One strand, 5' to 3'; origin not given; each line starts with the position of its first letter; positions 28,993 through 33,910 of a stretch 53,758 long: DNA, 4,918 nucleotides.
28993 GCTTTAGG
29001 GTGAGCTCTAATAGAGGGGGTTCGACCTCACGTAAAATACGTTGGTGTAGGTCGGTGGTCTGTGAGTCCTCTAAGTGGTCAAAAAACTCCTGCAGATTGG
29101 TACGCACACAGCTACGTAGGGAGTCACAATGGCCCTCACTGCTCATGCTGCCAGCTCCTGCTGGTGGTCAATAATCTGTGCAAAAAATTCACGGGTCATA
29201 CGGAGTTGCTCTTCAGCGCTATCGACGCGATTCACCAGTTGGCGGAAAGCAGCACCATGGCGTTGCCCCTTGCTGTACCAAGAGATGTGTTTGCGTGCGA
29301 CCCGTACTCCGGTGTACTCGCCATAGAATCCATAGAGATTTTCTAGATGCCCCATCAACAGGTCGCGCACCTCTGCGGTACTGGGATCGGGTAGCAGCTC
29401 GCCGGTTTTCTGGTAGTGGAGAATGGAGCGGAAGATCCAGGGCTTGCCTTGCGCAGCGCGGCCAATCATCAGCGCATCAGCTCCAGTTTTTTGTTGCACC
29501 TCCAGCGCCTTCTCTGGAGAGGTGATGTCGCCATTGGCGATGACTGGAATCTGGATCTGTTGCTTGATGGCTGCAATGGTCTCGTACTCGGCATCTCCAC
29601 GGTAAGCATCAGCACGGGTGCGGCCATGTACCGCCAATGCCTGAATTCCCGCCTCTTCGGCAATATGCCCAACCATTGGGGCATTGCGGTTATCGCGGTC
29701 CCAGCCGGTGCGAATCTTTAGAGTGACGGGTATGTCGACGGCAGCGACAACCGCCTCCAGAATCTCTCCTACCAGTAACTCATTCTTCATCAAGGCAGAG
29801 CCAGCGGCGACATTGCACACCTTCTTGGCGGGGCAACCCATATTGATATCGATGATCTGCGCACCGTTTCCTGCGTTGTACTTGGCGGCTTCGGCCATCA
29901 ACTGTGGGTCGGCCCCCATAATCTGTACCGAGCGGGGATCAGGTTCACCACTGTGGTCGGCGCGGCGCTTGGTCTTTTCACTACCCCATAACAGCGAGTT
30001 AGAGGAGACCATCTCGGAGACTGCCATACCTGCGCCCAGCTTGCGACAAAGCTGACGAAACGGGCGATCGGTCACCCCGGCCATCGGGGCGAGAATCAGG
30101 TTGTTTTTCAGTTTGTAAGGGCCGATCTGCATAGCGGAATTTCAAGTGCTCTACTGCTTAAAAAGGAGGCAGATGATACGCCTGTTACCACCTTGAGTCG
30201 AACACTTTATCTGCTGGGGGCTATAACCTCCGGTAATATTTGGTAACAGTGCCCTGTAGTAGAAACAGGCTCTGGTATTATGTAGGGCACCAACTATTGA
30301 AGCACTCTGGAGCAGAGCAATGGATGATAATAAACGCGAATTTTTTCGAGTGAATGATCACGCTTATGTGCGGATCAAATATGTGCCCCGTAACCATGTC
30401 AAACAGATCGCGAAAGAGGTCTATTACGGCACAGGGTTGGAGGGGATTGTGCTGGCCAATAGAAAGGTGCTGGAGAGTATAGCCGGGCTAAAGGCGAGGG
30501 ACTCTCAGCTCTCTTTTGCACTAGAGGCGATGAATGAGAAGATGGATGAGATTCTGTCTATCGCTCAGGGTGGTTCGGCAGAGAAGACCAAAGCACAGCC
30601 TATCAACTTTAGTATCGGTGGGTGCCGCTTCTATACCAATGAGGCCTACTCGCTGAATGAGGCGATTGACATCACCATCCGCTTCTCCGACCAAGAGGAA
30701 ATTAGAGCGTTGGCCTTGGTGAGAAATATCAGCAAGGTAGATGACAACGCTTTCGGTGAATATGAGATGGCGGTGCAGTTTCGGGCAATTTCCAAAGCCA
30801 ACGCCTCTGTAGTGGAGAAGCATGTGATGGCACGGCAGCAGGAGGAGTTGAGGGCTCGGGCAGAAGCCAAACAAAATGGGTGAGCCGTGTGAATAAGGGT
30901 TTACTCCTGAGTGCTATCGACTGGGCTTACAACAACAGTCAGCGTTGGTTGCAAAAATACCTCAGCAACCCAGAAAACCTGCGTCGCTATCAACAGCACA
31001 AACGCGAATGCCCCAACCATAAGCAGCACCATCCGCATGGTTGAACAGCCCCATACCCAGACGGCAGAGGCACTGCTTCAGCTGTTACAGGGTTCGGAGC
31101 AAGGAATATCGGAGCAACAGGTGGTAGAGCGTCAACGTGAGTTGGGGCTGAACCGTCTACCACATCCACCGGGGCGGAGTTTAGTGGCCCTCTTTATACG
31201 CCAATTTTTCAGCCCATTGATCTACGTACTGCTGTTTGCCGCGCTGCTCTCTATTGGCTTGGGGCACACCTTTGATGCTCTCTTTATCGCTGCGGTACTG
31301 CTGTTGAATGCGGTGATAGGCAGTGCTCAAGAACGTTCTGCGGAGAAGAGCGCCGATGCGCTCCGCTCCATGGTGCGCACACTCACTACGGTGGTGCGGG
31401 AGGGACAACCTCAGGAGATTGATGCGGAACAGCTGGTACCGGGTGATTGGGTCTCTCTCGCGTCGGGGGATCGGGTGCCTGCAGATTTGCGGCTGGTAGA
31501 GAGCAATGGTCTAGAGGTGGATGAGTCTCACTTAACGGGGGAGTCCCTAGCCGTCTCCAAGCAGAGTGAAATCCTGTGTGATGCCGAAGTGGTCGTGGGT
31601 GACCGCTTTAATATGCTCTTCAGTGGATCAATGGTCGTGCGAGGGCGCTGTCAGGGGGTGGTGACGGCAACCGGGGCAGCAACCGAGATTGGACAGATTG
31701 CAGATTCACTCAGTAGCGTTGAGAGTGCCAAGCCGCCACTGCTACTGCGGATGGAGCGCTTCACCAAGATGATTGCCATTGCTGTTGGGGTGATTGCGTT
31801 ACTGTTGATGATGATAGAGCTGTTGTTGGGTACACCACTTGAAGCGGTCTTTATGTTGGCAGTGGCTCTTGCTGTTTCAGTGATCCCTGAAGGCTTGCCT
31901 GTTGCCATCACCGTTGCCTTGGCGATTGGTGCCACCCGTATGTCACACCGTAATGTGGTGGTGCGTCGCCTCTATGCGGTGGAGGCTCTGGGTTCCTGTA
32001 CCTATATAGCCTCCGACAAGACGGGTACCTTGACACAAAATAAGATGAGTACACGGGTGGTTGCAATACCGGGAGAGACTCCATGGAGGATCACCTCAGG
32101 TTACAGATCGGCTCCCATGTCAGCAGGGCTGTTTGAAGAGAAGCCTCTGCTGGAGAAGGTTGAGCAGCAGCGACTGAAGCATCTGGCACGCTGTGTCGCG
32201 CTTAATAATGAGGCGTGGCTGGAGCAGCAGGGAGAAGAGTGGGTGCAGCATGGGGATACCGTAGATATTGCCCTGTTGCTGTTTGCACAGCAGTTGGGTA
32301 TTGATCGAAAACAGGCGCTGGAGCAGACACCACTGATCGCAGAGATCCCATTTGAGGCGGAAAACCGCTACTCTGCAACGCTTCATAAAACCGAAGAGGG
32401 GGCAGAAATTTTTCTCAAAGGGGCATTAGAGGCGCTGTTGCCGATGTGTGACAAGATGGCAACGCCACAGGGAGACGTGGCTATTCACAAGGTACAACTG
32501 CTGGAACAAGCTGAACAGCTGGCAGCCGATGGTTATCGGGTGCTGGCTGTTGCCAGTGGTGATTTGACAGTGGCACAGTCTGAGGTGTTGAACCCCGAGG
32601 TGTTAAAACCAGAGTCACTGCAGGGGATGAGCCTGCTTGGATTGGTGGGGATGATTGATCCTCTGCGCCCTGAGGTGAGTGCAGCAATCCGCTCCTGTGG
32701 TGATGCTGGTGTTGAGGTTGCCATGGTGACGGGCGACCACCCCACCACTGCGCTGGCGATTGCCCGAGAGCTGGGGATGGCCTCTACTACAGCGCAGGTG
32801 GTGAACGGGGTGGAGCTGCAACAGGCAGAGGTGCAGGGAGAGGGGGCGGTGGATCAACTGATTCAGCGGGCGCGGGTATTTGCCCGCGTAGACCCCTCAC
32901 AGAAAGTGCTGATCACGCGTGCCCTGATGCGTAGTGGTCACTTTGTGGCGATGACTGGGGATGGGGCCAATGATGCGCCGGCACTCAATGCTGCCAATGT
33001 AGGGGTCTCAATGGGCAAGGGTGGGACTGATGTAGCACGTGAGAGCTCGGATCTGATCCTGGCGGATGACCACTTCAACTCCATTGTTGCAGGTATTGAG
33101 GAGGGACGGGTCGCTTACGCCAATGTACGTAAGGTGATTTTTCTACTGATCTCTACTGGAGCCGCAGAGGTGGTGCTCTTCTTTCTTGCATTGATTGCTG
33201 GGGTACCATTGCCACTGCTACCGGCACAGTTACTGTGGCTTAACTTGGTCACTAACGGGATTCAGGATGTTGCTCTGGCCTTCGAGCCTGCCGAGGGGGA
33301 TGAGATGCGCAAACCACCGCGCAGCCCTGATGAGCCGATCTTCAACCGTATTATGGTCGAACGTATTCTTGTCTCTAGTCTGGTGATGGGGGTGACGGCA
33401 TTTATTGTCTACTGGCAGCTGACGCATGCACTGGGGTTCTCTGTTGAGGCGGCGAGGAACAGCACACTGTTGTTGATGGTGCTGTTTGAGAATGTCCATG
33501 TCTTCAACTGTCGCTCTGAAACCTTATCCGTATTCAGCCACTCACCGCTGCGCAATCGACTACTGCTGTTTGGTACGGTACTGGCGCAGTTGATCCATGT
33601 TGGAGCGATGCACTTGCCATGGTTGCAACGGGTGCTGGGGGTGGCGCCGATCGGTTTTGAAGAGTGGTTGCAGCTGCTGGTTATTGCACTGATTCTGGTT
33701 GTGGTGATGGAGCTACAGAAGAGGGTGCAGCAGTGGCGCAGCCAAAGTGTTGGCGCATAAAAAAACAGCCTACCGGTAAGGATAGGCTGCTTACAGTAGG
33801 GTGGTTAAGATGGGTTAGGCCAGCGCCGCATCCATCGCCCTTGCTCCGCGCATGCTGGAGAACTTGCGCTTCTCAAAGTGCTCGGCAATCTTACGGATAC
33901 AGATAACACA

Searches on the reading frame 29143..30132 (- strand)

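Call 61: search_protein_families(library=pfam, proteins=[window:29143-30132:-], max_evalue=0.00001)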
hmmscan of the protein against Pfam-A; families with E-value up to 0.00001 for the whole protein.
window:29143-30132:- (329 aa): 2 families
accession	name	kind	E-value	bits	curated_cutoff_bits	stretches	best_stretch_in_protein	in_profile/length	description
PF01207.24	Dus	-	1.9e-103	346.3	20.4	1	13-315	1-305/311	Dihydrouridine synthase (Dus)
PF01180.27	DHO_dh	-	1.9e-06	27.7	27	0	184-238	228-284/291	Dihydroorotate dehydrogenase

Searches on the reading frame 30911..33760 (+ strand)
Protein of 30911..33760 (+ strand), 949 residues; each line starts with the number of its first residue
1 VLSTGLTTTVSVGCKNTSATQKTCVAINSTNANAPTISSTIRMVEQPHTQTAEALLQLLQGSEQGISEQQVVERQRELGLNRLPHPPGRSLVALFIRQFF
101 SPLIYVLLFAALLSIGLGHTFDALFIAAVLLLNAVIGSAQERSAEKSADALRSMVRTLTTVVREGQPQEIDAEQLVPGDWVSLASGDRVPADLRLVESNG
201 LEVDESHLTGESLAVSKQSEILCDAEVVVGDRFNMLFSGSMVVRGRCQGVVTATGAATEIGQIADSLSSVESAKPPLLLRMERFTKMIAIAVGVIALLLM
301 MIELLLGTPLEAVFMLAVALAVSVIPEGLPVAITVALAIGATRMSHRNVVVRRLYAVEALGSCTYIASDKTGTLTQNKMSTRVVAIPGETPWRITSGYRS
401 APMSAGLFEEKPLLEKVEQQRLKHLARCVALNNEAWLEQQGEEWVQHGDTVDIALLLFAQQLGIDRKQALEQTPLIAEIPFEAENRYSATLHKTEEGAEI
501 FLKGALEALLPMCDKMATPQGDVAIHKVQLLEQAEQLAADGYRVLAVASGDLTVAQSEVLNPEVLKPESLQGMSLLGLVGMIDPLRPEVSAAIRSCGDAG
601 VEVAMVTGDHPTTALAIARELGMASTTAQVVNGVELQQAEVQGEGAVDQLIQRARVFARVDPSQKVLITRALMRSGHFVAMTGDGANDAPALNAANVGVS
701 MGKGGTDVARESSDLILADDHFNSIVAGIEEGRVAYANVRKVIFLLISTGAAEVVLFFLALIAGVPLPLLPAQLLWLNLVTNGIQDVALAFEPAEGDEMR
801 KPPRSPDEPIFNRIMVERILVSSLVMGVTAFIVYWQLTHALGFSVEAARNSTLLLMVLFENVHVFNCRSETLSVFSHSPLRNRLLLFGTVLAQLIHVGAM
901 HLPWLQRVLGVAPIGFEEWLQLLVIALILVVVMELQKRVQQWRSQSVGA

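Call 41: find_encoding_contigs(protein=window:30911-33760:+, flank=10000, max_places=1)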
Protein window:30911-33760:+ (949 aa): no gene with exactly this product is on record in the collection.
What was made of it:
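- Tried and rejected: A look-up of the 949-aa P-type ATPase found no record (call 41).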

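Call 61: search_protein_families(library=pfam, proteins=[window:30911-33760:+], max_evalue=0.00001)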
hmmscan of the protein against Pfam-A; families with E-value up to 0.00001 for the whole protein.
window:30911-33760:+ (949 aa): 5 families
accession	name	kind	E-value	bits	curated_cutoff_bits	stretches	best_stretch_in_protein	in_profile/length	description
PF00122.25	E1-E2_ATPase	-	1.4e-52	178.3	28.1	1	155-346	3-180/181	E1-E2 ATPase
PF00689.26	Cation_ATPase_C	-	1.6e-44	152.2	27.3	1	766-938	1-174/175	Cation transporting ATPase, C-terminus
PF00690.31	Cation_ATPase_N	-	5.2e-18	64.9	20.4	1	48-114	2-69/69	Cation transporter/ATPase, N-terminus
PF13246.12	Cation_ATPase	-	2.6e-15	56.6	21.7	1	431-516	2-91/91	Cation transport ATPase (P-type)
PF00702.32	Hydrolase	-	4.8e-15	56.9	26.4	1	562-696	85-191/191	haloacid dehalogenase-like hydrolase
